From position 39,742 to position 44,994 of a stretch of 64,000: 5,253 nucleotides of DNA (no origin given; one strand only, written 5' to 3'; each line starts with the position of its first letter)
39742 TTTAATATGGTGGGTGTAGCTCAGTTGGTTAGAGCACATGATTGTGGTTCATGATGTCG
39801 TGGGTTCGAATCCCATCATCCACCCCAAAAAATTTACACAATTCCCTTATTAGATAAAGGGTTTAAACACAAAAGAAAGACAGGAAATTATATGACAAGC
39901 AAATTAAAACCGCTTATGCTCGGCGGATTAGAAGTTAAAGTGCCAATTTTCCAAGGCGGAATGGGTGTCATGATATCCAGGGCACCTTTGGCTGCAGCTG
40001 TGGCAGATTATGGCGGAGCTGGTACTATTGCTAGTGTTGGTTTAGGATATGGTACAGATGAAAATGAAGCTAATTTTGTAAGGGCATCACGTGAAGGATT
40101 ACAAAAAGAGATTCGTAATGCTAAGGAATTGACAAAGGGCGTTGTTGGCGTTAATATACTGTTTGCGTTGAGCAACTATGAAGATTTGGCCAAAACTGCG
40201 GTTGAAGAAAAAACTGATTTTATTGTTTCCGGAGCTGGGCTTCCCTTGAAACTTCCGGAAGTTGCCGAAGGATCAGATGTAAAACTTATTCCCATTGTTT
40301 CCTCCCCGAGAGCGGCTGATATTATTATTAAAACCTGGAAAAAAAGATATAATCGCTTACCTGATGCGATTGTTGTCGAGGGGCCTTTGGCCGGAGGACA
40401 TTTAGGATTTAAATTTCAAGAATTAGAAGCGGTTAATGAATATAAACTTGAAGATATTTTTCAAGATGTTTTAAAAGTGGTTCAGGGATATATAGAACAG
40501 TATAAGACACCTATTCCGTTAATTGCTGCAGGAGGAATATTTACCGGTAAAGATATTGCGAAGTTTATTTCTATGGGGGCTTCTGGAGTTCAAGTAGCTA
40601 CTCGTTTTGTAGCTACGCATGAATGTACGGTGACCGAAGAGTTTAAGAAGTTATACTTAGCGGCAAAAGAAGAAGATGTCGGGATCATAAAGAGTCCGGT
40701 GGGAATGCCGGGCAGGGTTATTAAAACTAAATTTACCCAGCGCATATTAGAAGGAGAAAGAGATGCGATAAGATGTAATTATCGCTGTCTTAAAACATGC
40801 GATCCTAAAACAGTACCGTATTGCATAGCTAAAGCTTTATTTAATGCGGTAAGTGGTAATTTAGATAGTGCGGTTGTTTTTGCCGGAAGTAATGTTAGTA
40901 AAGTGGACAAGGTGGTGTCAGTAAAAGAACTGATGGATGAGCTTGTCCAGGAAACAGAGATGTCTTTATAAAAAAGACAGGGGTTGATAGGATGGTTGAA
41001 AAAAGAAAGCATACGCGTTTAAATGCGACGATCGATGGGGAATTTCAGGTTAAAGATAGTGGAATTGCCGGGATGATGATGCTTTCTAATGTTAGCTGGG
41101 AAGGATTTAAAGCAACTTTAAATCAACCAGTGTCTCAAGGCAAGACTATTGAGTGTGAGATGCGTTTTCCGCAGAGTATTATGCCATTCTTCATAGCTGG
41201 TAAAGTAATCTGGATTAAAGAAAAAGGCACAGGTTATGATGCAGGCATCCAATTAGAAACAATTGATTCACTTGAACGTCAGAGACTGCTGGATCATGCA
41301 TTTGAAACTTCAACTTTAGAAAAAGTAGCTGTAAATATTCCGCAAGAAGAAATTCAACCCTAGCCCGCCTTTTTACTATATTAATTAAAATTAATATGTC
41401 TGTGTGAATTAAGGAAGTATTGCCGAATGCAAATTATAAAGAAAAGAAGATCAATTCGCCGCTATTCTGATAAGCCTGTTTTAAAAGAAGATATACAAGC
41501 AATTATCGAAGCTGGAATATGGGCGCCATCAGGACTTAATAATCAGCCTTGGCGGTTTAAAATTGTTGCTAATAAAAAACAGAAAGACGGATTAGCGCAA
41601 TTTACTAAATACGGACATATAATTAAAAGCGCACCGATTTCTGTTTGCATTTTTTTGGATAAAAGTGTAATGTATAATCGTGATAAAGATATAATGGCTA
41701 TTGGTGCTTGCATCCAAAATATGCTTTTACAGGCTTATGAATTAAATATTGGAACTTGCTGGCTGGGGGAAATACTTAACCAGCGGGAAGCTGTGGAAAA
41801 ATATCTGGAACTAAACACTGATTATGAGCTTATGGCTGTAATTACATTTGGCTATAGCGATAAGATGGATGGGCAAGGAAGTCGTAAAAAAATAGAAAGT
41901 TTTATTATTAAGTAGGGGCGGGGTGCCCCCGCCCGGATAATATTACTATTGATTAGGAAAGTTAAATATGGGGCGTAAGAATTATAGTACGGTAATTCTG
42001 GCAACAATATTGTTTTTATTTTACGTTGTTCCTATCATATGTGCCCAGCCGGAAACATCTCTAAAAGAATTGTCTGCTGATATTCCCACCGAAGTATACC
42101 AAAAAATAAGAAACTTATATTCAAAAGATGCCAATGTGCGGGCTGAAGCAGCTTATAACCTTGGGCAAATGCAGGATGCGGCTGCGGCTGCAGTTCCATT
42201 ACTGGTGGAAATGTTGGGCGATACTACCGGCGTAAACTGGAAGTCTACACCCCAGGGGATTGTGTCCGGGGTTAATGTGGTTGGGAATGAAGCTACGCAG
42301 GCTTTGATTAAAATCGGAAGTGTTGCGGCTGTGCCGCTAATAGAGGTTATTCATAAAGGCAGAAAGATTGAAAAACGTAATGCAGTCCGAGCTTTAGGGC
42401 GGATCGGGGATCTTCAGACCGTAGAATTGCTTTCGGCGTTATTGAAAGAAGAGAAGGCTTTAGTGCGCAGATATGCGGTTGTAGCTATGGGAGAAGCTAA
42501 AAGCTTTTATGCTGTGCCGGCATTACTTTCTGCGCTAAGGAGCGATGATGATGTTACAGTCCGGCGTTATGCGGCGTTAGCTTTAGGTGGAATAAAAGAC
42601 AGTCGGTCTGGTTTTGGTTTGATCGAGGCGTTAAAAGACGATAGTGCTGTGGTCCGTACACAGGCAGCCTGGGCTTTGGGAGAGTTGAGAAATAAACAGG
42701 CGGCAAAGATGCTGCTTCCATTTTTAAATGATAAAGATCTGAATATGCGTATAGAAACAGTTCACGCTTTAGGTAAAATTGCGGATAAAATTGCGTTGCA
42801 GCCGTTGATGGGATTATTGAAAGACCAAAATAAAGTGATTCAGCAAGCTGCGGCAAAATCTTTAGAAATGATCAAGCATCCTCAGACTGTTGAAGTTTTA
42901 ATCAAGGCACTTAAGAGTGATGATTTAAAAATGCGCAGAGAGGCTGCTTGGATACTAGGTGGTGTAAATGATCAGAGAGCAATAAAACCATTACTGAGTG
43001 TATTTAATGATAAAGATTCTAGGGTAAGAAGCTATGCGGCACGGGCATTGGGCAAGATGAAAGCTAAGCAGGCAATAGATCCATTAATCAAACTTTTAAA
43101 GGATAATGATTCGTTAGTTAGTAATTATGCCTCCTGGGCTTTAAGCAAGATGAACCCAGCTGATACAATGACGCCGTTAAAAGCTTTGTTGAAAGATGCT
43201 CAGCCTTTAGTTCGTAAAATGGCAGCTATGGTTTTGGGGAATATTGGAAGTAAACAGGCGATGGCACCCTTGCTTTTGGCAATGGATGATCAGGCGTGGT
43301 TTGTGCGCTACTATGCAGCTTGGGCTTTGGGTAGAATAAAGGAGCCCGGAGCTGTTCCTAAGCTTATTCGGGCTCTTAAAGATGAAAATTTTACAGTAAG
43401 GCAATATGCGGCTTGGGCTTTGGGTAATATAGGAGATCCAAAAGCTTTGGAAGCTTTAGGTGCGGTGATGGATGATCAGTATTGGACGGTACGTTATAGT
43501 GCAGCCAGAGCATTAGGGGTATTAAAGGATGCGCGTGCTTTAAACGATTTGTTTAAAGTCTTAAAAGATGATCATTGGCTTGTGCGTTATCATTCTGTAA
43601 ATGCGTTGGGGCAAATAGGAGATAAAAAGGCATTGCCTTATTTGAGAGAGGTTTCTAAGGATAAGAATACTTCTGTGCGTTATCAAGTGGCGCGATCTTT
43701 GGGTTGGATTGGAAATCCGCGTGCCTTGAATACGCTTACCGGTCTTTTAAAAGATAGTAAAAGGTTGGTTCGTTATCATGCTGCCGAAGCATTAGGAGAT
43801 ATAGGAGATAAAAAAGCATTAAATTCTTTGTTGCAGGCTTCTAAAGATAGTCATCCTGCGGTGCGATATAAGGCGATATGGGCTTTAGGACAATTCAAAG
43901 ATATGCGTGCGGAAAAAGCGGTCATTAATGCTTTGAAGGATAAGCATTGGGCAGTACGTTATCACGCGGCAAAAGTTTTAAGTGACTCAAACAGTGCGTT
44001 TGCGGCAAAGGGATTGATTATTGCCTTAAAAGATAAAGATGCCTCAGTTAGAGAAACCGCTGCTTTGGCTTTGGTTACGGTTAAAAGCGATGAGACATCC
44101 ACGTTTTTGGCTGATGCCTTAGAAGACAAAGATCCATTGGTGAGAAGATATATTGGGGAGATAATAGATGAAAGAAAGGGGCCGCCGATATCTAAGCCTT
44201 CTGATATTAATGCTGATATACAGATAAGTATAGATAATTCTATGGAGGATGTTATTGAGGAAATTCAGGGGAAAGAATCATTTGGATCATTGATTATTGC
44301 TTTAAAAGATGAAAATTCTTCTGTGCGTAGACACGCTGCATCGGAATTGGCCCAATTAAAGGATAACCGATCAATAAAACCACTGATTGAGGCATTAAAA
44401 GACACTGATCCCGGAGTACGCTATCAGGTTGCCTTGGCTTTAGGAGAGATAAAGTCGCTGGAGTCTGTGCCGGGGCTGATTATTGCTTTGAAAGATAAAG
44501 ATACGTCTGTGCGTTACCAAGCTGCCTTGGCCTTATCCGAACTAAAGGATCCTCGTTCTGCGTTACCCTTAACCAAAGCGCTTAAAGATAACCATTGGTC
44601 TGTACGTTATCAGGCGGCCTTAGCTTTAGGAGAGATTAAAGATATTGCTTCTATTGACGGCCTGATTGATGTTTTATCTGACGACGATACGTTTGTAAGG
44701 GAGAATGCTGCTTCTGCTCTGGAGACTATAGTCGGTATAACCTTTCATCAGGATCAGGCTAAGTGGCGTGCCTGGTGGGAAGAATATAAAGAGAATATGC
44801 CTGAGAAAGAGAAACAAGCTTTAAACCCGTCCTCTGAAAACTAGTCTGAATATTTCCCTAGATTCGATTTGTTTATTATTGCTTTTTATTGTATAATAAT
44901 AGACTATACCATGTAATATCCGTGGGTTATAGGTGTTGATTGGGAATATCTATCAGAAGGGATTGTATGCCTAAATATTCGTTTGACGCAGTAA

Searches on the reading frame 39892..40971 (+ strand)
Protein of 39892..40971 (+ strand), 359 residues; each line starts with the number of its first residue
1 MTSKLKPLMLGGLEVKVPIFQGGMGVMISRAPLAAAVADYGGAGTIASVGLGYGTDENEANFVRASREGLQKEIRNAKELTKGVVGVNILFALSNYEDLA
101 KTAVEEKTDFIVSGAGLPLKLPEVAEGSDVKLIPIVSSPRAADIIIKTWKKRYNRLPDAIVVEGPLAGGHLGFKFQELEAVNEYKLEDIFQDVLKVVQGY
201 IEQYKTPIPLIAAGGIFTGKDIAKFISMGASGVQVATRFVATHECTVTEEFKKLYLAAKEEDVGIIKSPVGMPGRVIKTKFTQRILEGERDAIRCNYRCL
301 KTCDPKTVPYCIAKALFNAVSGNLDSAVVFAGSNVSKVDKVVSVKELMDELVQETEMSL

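Call 7: search_protein_families(library=pfam, proteins=[window:39892-40971:+])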
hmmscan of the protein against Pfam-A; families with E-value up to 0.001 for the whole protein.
window:39892-40971:+ (359 aa): 4 families
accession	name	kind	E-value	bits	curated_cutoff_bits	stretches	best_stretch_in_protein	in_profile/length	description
PF03060.21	NMO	-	1.1e-56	193.1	28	1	9-354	4-331/331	Nitronate monooxygenase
PF01180.27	DHO_dh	-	3.4e-07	30.2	27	1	194-242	227-275/291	Dihydroorotate dehydrogenase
PF00478.31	IMPDH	-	1.6e-05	24.5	25.6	0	203-246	203-246/345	IMP dehydrogenase / GMP reductase domain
PF01645.23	Glu_synthase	-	9.3e-05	22.2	20.4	1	203-248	271-316/369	Conserved region in glutamate synthase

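Call 8: search_protein_families(library=ncbifam, proteins=[window:39892-40971:+])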
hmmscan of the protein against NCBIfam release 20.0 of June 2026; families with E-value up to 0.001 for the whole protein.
window:39892-40971:+ (359 aa): 16 families
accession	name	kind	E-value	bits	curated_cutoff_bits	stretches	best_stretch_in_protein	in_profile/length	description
TIGR03151.1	enACPred_II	equivalog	6.1e-43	147.2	453.1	1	13-356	8-301/307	enoyl-[acyl-carrier-protein] reductase FabK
NF003652.0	PRK05286.2-5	equivalog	1.4e-05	24.5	267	1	191-243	277-329/353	quinone-dependent dihydroorotate dehydrogenase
NF002702.0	PRK02506.1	equivalog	2.4e-05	23.6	301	1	195-241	231-277/313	dihydroorotate oxidase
NF003651.0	PRK05286.2-4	equivalog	2.8e-05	22.9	448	1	196-272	298-374/377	quinone-dependent dihydroorotate dehydrogenase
NF005574.0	PRK07259.1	equivalog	2.9e-05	23.1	269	1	205-260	235-289/304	dihydroorotate dehydrogenase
TIGR02151.1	IPP_isom_2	equivalog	3.1e-05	23.1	281.3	1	204-247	256-299/338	type 2 isopentenyl-diphosphate Delta-isomerase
TIGR01037.2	pyrD_sub1_fam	subfamily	8e-05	21.9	270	1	206-272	233-298/300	dihydroorotate dehydrogenase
TIGR01302.1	IMP_dehydrog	equivalog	8.8e-05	21.5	481.5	0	205-251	325-371/450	IMP dehydrogenase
NF006183.0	PRK08318.1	equivalog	0.00012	21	335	1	196-241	241-287/422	NAD-dependent dihydropyrimidine dehydrogenase subunit PreA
NF003645.0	PRK05286.1-2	equivalog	0.00012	21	366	1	190-259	271-340/359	quinone-dependent dihydroorotate dehydrogenase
NF003646.0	PRK05286.1-4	equivalog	0.00017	20.5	457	1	190-244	272-326/341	quinone-dependent dihydroorotate dehydrogenase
NF003966.0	PRK05458.1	equivalog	0.00028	20.3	344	1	208-246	203-241/327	GMP reductase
NF041011.1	dihydoor_dh_Arch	equivalog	0.00037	19.7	330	1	193-252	210-267/289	dihydroorotate dehydrogenase PyrD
TIGR01036.1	pyrD_sub2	equivalog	0.00045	19.1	200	1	196-272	277-353/356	dihydroorotate dehydrogenase (quinone)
NF003198.0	PRK04169.1-2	subfamily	0.00052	19.2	247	0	159-245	155-235/249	geranylgeranylglyceryl/heptaprenylglyceryl phosphate synthase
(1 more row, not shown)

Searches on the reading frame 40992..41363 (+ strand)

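Call 7: search_protein_families(library=pfam, proteins=[window:40992-41363:+])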
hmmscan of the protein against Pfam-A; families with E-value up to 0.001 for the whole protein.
window:40992-41363:+ (123 aa): 1 family
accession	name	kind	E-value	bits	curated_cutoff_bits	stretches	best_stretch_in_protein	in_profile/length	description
PF07238.19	PilZ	-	6.7e-10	39.7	22.5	1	3-104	1-101/102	PilZ domain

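Call 8: search_protein_families(library=ncbifam, proteins=[window:40992-41363:+])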
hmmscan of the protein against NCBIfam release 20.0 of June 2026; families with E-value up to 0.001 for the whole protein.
window:40992-41363:+ (123 aa): 1 family
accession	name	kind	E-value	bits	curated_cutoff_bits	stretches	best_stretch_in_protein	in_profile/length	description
TIGR02266.1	gmx_TIGR02266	paralog_domain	1.2e-05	25.3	68.7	1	31-99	21-91/96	TIGR02266 family protein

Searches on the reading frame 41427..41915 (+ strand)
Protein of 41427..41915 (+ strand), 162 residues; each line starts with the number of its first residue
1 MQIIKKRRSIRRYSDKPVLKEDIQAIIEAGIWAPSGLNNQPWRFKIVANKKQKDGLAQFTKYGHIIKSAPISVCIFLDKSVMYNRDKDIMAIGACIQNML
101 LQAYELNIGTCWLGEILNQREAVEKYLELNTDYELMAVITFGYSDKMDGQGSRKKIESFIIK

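Call 7: search_protein_families(library=pfam, proteins=[window:41427-41915:+])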
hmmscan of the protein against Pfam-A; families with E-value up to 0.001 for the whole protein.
window:41427-41915:+ (162 aa): 2 families
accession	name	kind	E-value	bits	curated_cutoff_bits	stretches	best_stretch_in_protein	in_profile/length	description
PF00881.29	Nitroreductase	-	6.8e-31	108.1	23.5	2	4-59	1-56/167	Nitroreductase family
PF14512.11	TM1586_NiRdase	-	1.9e-18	67.3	27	2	86-159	78-148/215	Putative TM nitroreductase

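Call 8: search_protein_families(library=ncbifam, proteins=[window:41427-41915:+])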
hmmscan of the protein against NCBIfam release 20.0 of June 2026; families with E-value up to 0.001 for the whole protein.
window:41427-41915:+ (162 aa): 10 families
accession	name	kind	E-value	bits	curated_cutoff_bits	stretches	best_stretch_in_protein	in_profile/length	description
NF009810.0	PRK13294.1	equivalog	6.2e-19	68.2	304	2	89-161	375-447/449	coenzyme F420-0:L-glutamate ligase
TIGR03553.1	F420_FbiB_CTERM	equivalog_domain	6.6e-19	68.4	249.55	2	89-161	120-192/194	F420 biosynthesis protein FbiB, C-terminal domain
TIGR02476.1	BluB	equivalog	5.2e-13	48.9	150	1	2-56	11-65/205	5,6-dimethylbenzimidazole synthase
NF008033.1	PRK10765.1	equivalog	2e-11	43.8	223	1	2-147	6-163/240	oxygen-insensitive NADPH nitroreductase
NF047509.1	Rv3131_FMN_oxido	subfamily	4.5e-10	39.5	199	1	26-48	2-24/319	Acg family FMN-binding oxidoreductase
NF003768.0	PRK05365.1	equivalog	7.5e-10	38.6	152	1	2-80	16-96/200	malonic semialdehyde reductase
NF008088.0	PRK10828.1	equivalog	1.2e-06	28.2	183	1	3-52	6-55/183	NAD(P)H nitroreductase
NF008275.0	PRK11053.1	equivalog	3e-06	26.8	227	1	2-68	5-72/217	oxygen-insensitive NAD(P)H nitroreductase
NF005901.0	PRK07877.1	equivalog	6.5e-06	24.7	476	1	14-126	368-462/722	Rv1355c family protein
NF011424.0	PRK14851.1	subfamily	0.00014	20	1170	1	18-50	323-355/679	hypothetical protein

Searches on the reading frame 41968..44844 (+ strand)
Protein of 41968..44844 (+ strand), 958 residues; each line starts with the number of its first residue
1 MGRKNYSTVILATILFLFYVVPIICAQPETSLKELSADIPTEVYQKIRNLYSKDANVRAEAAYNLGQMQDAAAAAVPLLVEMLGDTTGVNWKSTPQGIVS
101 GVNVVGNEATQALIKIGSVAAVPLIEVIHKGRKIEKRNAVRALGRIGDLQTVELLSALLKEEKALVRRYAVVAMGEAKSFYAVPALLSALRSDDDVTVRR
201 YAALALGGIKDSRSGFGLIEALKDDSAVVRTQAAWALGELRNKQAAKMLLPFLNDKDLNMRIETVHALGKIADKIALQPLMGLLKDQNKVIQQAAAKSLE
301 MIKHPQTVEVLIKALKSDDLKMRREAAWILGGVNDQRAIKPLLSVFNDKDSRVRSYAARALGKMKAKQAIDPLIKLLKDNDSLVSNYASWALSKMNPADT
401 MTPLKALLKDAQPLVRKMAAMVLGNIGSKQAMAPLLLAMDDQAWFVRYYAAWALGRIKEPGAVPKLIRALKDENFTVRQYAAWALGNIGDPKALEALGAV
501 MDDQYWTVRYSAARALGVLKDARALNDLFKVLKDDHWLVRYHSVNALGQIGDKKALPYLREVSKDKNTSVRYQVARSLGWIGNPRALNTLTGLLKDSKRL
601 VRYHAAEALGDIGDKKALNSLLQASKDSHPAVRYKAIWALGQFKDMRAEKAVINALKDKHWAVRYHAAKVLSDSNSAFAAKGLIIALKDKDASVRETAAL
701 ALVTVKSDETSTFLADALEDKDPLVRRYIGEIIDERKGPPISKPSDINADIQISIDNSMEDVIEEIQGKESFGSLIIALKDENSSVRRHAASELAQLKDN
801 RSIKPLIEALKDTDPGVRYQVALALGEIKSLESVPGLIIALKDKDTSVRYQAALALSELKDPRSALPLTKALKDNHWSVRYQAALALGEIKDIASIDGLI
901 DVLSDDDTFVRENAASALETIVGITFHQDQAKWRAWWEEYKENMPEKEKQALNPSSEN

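Call 7: search_protein_families(library=pfam, proteins=[window:41968-44844:+])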
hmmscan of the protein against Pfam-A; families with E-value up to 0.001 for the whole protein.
window:41968-44844:+ (958 aa): 16 families
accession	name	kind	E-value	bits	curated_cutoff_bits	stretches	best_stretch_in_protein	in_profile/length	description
PF13646.12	HEAT_2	-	2.1e-171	557.2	27.7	13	433-517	2-88/88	HEAT repeats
PF03130.22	HEAT_PBS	-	3.9e-113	357.2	20.9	6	353-379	1-27/27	PBS lyase HEAT-like repeat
PF02985.28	HEAT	-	9.7e-101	320.4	23.5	1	618-643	2-27/31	HEAT repeat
PF13513.12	HEAT_EZ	-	9e-75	246.4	27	2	460-488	27-55/55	HEAT-like repeat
PF00514.29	Arm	-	1.2e-45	152.5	20.6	1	457-488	8-39/41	Armadillo/beta-catenin-like repeat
PF12717.13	Cnd1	-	1.4e-30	107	26.4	0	775-831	26-88/162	non-SMC mitotic condensation complex subunit 1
PF12755.13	Vac14_Fab1_bd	-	5.2e-18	65.9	22.1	0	337-362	27-52/97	Vacuolar 14 Fab1-binding region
PF01602.26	Adaptin_N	-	6.6e-14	51.8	37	0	587-672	81-176/524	Adaptin N terminal region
PF25786.1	HEAT_GCN1_C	-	1.2e-13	51.8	27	0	769-797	66-94/151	GCN1-like, C-terminal HEAT repeats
PF21581.3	SCD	-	7.8e-10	39.4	27.5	0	777-805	37-65/75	Stromalin conservative domain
PF10304.15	RTP1_C2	-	1.1e-09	38.2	21.1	0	840-859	13-32/34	Required for nuclear transport of RNA pol II C-terminus 2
PF25767.1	ARM_TBCD_2nd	-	4.5e-08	33.2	29.7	0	337-367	77-107/245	Tubulin-specific chaperone D-like, ARM repeats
PF22646.2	PPP2R1A-like_HEAT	-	2.3e-06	28.4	27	0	683-705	12-34/78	PPP2R1A-like HEAT repeat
PF01347.28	Vitellogenin_N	-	1.6e-05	24.2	24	0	562-641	466-557/590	Lipoprotein amino terminal region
PF24140.1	TPR_TNPO3_IPO13_3rd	-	0.00022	21.8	27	0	617-646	7-36/89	Transportin-3/Importin-13 third TPR domain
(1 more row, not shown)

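Call 8: search_protein_families(library=ncbifam, proteins=[window:41968-44844:+])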
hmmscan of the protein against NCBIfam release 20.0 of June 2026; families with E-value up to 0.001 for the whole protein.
window:41968-44844:+ (958 aa): 10 families
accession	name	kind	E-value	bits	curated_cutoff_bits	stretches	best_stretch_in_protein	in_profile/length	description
NF045915.1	PhycobilmeDegNblB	equivalog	3.2e-82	275.2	300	9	470-605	76-212/214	phycobilisome degradation protein NblB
NF058502.1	phyc_lyase_CpcE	equivalog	1.4e-77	260.8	330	8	307-411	3-116/260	C-phycocyanin alpha-cysteine-84 phycocyanobilin lyase subunit CpcE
NF010374.0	PRK13800.1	equivalog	4.6e-58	197.2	1196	5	245-516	623-895/898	fumarate reductase/succinate dehydrogenase flavoprotein subunit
NF007244.0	PRK09687.1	equivalog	1.4e-49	168.9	275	4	442-564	141-264/285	putative lyase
NF058515.1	phyc_lyase_CpcF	equivalog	9.4e-45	152.6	220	6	462-551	61-163/200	C-phycocyanin alpha-cysteine-84 phycocyanobilin lyase subunit CpcF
NF045662.1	DVU0298_fam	equivalog_domain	1.8e-38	132.3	75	2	448-510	126-194/213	DVU0298 family protein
NF058505.1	phyc_lyase_CpeY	equivalog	3e-38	131.5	600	5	814-914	318-418/419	C-phycoerythrin alpha-cysteine-82 phycoerythrobilin lyase CpeY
TIGR02270.1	TIGR02270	subfamily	5.8e-36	124.4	206.8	3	499-628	154-281/410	TIGR02270 family protein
NF006501.0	PRK08937.3-1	equivalog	3.9e-13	49.9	310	0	475-524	45-94/191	adenylosuccinate lyase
TIGR00276.1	TIGR00276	equivalog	2.7e-07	29.9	200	0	357-394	298-336/337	tRNA epoxyqueuosine(34) reductase QueG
